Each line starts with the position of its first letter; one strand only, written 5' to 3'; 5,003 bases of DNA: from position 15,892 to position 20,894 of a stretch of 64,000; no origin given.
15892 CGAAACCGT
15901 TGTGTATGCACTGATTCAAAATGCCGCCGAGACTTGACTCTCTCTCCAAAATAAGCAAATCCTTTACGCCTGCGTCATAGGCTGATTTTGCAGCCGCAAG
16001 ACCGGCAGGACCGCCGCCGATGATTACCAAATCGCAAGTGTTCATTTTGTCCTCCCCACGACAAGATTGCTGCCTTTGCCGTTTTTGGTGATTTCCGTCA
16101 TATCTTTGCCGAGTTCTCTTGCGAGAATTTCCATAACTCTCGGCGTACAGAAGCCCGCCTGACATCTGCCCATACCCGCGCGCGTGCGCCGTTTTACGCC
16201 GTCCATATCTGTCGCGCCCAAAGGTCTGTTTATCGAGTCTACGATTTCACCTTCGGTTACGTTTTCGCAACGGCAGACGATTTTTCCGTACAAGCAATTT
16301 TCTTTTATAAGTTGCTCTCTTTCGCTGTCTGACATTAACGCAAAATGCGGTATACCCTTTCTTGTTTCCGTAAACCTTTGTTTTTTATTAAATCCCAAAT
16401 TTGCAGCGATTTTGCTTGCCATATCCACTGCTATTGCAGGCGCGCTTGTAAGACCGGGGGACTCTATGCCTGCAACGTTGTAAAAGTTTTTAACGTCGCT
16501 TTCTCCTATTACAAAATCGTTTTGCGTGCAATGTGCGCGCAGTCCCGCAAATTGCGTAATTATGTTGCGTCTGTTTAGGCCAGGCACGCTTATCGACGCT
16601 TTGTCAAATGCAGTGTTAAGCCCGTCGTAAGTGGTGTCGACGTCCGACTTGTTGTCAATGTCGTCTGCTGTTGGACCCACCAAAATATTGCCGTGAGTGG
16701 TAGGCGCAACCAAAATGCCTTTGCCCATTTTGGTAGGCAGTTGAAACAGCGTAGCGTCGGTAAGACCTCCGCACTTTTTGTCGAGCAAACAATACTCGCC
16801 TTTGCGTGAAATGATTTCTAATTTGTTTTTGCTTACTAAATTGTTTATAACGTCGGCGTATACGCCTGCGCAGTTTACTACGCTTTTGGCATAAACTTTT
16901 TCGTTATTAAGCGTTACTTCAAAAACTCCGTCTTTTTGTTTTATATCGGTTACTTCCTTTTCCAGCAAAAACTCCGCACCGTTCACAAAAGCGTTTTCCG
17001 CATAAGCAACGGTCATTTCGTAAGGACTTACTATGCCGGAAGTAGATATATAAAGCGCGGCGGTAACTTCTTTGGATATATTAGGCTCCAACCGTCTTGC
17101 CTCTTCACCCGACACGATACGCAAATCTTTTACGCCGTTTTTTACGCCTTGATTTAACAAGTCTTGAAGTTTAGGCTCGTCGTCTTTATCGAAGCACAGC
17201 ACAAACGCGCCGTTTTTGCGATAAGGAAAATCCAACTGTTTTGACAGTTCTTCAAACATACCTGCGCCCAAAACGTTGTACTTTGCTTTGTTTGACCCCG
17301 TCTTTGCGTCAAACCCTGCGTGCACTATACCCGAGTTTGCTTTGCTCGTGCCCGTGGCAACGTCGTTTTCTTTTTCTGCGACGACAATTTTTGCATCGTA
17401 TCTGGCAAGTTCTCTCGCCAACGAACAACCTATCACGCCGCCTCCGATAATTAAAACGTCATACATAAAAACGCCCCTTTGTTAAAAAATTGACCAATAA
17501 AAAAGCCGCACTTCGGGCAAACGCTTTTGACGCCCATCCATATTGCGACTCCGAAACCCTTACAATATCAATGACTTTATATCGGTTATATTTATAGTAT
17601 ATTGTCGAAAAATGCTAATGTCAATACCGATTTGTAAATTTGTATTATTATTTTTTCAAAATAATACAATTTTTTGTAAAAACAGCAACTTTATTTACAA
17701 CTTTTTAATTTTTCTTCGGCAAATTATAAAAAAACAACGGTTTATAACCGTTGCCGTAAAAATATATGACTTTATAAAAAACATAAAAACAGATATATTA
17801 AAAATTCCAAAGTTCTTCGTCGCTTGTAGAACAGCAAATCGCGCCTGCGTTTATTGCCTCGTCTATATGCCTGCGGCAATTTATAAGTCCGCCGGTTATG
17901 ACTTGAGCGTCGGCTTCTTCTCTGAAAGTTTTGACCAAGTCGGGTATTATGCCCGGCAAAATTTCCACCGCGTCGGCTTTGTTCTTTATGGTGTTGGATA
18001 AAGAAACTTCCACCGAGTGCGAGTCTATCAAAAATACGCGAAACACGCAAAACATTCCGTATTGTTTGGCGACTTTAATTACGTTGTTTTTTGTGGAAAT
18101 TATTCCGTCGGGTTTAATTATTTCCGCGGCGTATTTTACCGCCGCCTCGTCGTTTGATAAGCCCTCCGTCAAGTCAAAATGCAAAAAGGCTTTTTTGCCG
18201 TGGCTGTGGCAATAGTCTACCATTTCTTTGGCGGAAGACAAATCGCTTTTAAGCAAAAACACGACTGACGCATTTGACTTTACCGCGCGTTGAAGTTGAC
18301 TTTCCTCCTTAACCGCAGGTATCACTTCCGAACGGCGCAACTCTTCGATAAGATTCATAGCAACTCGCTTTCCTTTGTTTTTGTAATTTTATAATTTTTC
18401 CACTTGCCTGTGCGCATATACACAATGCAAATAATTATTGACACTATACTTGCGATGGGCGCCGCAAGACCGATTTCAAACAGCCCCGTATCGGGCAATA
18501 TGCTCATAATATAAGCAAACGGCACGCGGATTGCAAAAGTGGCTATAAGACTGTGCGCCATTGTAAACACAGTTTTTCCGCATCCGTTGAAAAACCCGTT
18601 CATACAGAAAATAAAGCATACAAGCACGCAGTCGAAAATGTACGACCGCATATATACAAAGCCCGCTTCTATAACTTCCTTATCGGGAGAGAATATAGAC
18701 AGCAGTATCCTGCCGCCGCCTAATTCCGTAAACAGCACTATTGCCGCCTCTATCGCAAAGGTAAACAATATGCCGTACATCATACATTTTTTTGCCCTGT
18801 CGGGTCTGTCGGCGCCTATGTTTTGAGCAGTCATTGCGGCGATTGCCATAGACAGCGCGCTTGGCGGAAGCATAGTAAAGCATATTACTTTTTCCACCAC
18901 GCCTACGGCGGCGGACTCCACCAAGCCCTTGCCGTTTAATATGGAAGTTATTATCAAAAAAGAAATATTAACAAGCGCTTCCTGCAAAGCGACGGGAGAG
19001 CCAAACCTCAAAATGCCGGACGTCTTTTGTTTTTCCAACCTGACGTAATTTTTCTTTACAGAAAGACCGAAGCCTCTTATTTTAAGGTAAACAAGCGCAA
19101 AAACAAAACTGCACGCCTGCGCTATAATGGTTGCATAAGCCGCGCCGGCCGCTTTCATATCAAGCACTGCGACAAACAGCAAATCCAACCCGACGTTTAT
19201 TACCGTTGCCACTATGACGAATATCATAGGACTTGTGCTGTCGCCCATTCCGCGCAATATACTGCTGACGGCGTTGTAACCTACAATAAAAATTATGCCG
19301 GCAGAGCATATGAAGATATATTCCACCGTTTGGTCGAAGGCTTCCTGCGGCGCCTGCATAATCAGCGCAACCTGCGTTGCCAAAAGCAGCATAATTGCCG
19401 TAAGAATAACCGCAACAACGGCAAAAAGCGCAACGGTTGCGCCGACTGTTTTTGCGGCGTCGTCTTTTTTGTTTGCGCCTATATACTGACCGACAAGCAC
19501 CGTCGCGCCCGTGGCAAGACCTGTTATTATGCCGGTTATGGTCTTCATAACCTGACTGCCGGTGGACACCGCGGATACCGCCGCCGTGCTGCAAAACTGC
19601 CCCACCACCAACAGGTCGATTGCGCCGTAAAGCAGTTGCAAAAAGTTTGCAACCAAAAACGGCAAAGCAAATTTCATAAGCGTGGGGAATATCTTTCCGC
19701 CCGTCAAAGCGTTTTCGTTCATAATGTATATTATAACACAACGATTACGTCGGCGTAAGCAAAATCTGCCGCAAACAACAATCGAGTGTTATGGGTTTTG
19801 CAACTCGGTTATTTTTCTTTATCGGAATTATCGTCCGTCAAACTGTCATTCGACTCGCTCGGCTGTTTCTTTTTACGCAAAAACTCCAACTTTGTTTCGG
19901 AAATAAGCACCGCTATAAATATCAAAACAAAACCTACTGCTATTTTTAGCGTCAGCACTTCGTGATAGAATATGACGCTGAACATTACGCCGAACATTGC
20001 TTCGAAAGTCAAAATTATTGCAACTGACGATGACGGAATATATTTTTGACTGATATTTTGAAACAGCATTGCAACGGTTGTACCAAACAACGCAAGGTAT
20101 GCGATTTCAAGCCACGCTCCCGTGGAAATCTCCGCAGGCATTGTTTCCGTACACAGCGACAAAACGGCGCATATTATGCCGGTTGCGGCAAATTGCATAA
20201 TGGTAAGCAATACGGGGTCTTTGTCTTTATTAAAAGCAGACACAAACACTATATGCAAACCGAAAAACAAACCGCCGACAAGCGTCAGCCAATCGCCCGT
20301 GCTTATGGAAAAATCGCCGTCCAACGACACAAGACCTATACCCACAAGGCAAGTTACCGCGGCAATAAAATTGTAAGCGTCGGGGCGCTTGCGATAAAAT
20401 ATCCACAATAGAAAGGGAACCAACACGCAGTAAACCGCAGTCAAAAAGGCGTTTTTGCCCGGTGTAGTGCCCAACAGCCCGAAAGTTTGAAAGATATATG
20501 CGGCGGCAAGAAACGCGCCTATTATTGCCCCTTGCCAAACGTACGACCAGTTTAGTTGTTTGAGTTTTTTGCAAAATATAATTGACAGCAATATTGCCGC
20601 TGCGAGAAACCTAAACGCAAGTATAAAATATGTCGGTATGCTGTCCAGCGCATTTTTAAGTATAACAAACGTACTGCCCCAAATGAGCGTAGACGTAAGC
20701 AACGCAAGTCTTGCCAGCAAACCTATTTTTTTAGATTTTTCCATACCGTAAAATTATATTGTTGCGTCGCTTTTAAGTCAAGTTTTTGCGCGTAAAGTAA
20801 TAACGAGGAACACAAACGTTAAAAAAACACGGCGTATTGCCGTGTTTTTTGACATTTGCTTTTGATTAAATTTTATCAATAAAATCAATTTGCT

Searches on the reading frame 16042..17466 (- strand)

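Call 73: search_protein_families(library=pfam, proteins=[window:16042-17466:-], max_evalue=0.00001)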
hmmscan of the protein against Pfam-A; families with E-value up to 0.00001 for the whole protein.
window:16042-17466:- (474 aa): 3 families
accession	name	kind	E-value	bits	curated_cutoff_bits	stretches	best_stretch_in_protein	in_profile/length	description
PF01266.30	DAO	-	3.3e-70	237.8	27.9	1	3-350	1-351/353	FAD dependent oxidoreductase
PF04324.20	Fer2_BFD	-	2e-16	60.5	26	1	396-450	1-50/50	BFD-like [2Fe-2S] binding domain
PF07992.20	Pyr_redox_2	-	1.9e-08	34.5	26.1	0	2-69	1-58/291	Pyridine nucleotide-disulphide oxidoreductase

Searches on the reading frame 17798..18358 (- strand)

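Call 73: search_protein_families(library=pfam, proteins=[window:17798-18358:-], max_evalue=0.00001)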
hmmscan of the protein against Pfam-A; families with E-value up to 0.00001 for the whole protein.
window:17798-18358:- (186 aa): 1 family
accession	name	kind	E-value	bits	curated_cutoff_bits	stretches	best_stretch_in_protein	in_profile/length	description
PF04309.18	G3P_antiterm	-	5.2e-60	202.2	27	1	12-184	1-173/173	Glycerol-3-phosphate responsive antiterminator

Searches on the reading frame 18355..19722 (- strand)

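Call 73: search_protein_families(library=pfam, proteins=[window:18355-19722:-], max_evalue=0.00001)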
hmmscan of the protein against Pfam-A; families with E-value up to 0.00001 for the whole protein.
window:18355-19722:- (455 aa): 1 family
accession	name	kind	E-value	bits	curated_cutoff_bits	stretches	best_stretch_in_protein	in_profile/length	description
PF01554.23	MatE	-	4.4e-52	176.5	24.9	2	21-180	1-159/161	MatE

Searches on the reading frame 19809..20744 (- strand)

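Call 73: search_protein_families(library=pfam, proteins=[window:19809-20744:-], max_evalue=0.00001)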
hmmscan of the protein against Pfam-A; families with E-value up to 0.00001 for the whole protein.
window:19809-20744:- (311 aa): 1 family
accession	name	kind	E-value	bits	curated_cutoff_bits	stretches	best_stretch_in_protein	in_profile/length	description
PF00892.27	EamA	-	9.6e-38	130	28.2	2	149-281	2-132/135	EamA-like transporter family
